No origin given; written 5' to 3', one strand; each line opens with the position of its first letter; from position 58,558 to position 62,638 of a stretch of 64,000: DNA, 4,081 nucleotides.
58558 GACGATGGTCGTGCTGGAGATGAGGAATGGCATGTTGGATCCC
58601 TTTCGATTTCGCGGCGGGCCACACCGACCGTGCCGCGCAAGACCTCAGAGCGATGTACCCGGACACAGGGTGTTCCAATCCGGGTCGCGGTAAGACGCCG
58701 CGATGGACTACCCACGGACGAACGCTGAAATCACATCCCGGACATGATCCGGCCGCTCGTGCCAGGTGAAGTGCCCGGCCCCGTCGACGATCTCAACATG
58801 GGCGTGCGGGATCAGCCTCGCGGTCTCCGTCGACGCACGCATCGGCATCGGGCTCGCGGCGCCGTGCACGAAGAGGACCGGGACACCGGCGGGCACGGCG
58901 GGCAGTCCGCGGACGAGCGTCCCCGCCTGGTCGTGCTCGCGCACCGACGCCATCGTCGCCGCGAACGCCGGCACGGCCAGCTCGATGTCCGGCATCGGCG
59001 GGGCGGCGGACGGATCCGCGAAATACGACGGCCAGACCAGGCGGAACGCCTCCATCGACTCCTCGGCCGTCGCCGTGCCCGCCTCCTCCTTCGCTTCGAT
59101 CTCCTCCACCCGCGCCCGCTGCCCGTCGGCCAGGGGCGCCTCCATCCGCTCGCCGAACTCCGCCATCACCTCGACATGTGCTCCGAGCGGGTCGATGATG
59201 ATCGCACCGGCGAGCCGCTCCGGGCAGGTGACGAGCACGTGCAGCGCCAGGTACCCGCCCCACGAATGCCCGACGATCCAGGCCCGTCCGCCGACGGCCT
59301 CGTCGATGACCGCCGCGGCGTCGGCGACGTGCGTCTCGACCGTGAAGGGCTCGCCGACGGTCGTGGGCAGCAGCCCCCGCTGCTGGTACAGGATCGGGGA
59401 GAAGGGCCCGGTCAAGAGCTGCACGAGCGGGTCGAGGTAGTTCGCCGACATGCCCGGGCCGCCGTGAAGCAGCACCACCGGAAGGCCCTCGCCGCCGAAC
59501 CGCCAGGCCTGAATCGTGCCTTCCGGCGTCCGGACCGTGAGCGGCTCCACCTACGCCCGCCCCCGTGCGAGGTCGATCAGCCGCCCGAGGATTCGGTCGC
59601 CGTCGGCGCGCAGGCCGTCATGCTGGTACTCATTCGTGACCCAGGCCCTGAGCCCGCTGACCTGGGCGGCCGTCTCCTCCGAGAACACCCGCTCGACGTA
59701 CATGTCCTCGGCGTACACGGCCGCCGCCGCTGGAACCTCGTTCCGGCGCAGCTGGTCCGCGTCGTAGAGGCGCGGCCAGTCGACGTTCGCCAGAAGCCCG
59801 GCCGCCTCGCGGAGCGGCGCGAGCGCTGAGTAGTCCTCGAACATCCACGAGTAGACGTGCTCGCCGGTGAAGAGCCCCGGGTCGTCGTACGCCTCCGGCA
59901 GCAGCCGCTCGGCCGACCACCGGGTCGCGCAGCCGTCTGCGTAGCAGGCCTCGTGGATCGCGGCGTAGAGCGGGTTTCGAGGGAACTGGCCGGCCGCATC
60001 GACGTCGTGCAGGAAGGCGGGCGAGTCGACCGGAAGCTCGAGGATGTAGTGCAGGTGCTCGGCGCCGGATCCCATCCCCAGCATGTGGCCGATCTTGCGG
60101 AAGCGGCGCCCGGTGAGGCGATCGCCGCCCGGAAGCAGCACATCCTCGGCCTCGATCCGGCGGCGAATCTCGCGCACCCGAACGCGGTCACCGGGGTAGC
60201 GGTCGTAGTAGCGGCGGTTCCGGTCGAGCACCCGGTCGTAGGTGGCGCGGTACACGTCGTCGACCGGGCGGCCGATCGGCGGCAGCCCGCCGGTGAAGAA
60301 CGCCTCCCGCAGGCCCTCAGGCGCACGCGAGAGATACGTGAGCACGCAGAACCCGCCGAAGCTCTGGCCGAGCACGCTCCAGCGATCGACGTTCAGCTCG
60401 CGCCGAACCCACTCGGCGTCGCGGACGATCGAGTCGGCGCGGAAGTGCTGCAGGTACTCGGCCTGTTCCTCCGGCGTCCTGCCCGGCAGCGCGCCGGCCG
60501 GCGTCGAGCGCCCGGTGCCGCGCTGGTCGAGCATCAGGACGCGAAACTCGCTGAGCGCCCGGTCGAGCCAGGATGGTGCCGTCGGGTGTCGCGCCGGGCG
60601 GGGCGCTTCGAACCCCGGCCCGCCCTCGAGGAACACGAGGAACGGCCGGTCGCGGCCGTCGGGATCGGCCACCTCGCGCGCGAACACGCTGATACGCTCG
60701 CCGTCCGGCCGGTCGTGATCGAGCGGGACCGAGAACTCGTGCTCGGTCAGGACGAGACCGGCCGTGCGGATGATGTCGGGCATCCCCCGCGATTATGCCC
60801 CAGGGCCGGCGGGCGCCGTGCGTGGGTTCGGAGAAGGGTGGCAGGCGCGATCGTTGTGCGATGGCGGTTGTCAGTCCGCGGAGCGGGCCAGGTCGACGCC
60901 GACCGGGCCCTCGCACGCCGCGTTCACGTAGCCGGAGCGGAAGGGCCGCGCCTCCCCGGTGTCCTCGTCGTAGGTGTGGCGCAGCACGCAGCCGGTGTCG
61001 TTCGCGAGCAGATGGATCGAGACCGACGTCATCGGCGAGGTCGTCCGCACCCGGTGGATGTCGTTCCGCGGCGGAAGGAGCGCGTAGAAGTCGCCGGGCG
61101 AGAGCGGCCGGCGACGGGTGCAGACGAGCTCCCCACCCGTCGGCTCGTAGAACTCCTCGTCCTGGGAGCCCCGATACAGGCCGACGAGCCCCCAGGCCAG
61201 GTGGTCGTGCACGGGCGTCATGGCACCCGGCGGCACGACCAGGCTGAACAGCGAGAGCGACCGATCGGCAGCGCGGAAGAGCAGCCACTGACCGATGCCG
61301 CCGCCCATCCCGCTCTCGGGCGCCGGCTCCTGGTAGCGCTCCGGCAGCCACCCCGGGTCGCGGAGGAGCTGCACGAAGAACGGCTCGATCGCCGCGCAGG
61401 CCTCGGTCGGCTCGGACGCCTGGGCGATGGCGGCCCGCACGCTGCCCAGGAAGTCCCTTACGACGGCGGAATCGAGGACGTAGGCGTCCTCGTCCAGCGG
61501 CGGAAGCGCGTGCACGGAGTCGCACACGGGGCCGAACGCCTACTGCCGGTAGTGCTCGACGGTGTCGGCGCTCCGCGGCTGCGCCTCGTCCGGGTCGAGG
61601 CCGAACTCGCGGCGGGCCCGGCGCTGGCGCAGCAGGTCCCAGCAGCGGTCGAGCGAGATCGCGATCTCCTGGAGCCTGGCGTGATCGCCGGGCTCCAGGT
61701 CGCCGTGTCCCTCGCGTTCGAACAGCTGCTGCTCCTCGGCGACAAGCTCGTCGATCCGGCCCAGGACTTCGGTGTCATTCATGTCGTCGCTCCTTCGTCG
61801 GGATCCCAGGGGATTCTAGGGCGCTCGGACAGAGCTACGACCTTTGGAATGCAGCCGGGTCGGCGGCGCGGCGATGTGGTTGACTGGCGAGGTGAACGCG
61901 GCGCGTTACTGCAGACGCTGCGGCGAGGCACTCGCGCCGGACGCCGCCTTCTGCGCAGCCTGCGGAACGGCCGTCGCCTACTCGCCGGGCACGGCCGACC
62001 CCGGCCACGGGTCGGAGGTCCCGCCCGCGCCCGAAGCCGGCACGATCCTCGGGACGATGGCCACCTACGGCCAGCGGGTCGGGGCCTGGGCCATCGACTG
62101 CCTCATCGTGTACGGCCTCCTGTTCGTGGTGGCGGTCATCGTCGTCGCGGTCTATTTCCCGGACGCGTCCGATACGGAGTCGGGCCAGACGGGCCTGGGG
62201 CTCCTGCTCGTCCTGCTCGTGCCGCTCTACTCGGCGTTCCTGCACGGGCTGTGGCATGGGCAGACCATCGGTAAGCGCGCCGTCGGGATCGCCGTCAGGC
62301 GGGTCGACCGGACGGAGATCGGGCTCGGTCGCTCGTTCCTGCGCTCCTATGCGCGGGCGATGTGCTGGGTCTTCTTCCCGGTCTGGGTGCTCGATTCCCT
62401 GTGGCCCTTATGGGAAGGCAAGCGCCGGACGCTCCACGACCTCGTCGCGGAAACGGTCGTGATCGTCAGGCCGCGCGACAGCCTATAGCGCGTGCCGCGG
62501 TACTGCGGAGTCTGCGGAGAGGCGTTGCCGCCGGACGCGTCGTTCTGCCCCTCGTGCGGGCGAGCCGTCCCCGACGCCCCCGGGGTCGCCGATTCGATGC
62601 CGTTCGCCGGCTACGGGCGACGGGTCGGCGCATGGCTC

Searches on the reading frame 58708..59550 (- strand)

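Call 50: search_protein_families(library=pfam, proteins=[window:58708-59550:-], max_evalue=0.01)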
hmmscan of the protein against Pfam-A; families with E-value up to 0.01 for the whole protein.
window:58708-59550:- (280 aa): 5 families
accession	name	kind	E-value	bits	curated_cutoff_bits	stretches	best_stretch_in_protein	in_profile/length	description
PF12697.13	Abhydrolase_6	-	1.8e-18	68.5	26.3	1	25-268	1-212/217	Alpha/beta hydrolase family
PF00561.26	Abhydrolase_1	-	5.9e-16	59.3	25.8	1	24-266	2-244/245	alpha/beta hydrolase fold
PF12146.15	Hydrolase_4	-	2.3e-08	34.1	27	1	25-266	7-238/239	Serine aminopeptidase, S33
PF10230.15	LIDHydrolase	-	0.0071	16.5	27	0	66-121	56-118/262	Lipid-droplet associated hydrolase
PF07859.19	Abhydrolase_3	-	0.0097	16.1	25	0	73-225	57-196/210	alpha/beta hydrolase fold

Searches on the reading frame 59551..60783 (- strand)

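Call 18: search_protein_families(library=pfam, proteins=[window:59551-60783:-], max_evalue=0.001)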
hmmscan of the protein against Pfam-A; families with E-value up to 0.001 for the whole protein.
window:59551-60783:- (410 aa): 2 families
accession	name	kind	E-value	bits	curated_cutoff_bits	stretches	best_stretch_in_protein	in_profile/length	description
PF00561.26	Abhydrolase_1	-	1.8e-18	67.5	25.8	1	48-191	2-129/245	alpha/beta hydrolase fold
PF12146.15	Hydrolase_4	-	2.2e-05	24.3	27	1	78-165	30-108/239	Serine aminopeptidase, S33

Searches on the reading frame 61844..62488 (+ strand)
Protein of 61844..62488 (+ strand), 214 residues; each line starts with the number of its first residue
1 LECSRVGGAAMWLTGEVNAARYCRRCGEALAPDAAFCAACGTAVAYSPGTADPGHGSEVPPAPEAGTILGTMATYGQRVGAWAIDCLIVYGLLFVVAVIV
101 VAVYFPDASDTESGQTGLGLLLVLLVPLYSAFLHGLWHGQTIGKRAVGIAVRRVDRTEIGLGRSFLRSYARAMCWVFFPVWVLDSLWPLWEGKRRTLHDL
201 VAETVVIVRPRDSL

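Call 50: search_protein_families(library=pfam, proteins=[window:61844-62488:+], max_evalue=0.01)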
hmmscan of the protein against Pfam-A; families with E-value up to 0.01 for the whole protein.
window:61844-62488:+ (214 aa): 5 families
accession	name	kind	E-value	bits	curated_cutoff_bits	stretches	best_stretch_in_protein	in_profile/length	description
PF06271.18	RDD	-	1.5e-22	80.8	24.1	1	73-202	2-136/137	RDD family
PF13240.11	Zn_Ribbon_1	-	2.5e-06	27.5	25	1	22-43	1-22/23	zinc-ribbon domain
PF12773.13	DZR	-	0.00016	22.2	27.3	1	23-44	1-22/45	Double zinc ribbon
PF13248.11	Zn_ribbon_3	-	0.00031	20.6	27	1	22-42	4-24/26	zinc-ribbon domain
PF17032.10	Zn_ribbon_15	-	0.0061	17.8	28.9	0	18-41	50-73/73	zinc-ribbon family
